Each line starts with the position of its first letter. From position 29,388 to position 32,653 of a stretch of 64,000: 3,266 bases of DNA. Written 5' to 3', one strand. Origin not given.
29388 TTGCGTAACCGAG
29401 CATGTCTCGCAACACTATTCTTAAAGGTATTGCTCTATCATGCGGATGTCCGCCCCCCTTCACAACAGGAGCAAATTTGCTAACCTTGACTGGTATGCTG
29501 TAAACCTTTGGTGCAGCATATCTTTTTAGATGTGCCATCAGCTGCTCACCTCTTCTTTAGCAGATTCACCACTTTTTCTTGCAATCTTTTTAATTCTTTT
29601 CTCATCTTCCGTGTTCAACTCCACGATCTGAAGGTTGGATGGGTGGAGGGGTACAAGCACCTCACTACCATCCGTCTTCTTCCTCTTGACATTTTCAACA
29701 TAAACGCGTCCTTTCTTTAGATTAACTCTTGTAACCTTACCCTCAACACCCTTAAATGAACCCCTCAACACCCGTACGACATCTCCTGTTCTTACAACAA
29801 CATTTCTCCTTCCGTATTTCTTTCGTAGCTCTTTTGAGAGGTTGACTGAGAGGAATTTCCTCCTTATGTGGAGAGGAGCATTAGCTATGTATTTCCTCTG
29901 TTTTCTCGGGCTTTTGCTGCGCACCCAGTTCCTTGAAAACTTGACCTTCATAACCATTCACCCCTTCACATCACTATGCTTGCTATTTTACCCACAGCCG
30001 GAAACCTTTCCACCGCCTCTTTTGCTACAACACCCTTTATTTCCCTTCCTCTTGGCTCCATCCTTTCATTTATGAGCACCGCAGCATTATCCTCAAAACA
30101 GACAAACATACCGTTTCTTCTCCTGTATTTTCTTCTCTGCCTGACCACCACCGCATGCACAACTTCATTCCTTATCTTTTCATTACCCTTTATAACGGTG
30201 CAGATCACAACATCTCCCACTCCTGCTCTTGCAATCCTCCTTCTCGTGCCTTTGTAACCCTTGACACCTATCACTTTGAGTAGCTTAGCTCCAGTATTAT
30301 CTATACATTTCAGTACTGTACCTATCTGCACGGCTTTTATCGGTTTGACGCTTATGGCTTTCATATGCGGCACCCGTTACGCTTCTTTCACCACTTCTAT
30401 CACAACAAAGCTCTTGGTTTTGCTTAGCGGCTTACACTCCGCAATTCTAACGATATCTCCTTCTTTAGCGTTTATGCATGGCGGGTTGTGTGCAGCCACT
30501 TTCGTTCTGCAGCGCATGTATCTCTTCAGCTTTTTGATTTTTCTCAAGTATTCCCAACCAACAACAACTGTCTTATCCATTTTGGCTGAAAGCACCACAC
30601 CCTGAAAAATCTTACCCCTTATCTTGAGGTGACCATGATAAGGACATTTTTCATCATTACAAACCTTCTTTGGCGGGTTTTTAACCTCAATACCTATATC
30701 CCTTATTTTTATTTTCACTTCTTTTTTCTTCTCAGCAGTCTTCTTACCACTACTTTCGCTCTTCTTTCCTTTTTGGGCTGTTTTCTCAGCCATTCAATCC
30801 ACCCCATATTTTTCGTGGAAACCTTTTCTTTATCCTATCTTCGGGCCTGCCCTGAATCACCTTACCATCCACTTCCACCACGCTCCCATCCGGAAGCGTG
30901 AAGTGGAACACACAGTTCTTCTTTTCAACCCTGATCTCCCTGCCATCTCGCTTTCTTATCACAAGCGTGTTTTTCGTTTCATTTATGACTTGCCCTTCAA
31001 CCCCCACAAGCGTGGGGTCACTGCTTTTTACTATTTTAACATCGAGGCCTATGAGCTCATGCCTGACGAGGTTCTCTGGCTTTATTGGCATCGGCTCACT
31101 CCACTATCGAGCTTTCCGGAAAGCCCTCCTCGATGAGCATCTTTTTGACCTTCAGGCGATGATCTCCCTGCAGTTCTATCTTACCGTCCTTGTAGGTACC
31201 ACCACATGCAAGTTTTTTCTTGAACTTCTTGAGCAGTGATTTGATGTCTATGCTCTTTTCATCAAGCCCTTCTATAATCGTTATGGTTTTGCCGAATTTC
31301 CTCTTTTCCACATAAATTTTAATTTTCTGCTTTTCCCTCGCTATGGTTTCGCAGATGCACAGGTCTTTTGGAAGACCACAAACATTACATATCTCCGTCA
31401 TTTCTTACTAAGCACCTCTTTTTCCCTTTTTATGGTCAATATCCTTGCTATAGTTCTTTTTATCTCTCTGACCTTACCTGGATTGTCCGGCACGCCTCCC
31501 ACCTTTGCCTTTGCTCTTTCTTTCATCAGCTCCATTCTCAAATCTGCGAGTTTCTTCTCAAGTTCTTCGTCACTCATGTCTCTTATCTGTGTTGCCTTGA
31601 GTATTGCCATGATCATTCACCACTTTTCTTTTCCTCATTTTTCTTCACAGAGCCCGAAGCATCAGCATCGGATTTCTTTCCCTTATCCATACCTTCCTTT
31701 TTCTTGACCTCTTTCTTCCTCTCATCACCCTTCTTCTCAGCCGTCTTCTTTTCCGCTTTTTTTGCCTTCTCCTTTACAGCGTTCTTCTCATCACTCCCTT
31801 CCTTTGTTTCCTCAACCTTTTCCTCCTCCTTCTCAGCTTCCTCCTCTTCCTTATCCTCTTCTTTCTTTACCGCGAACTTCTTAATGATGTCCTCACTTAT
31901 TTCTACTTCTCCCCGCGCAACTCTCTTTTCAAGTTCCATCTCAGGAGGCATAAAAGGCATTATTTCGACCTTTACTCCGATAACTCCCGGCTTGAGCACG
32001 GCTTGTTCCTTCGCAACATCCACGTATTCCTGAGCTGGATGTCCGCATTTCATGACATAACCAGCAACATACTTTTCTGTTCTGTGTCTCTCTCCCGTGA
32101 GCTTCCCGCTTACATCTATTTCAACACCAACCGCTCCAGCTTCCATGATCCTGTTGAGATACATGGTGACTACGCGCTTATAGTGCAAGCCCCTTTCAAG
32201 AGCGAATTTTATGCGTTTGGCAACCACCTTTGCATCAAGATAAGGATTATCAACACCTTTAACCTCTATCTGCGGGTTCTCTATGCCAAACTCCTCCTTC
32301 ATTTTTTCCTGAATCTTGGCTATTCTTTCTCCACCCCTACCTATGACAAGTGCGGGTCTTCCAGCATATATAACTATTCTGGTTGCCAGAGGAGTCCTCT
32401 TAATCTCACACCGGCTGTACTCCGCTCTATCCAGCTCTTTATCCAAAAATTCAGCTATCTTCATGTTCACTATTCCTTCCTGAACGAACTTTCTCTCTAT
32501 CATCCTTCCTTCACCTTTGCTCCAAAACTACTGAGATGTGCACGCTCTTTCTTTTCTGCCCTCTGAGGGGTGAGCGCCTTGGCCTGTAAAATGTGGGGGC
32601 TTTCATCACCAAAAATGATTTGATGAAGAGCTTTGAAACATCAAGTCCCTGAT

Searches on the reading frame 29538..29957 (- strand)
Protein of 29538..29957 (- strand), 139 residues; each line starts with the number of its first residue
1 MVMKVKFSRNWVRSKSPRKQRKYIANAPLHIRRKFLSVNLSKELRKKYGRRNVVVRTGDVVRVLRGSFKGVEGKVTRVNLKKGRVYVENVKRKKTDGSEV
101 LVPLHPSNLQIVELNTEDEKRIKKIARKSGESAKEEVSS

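Call 75: search_protein_families(library=pfam, proteins=[window:29538-29957:-], max_evalue=0.001)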
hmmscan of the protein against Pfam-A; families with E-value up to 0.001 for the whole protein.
window:29538-29957:- (139 aa): 2 families
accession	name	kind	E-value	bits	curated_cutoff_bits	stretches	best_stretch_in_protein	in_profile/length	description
PF16906.11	Ribosomal_L26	-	1.5e-28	99.5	28.8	1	14-128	1-82/82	Ribosomal proteins L26 eukaryotic, L24P archaeal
PF00467.35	KOW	-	3.3e-09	36.7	22.3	1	58-88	2-32/32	KOW motif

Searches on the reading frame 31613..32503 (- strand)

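Call 75: search_protein_families(library=pfam, proteins=[window:31613-32503:-], max_evalue=0.001)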
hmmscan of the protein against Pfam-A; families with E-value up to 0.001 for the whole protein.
window:31613-32503:- (296 aa): 2 families
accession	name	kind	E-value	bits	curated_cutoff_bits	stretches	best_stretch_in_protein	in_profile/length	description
PF00189.25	Ribosomal_S3_C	-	8e-25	87.6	34.1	1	98-181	1-83/83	Ribosomal protein S3, C-terminal domain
PF07650.23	KH_2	-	3.7e-19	68.7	22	1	15-82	1-69/78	KH domain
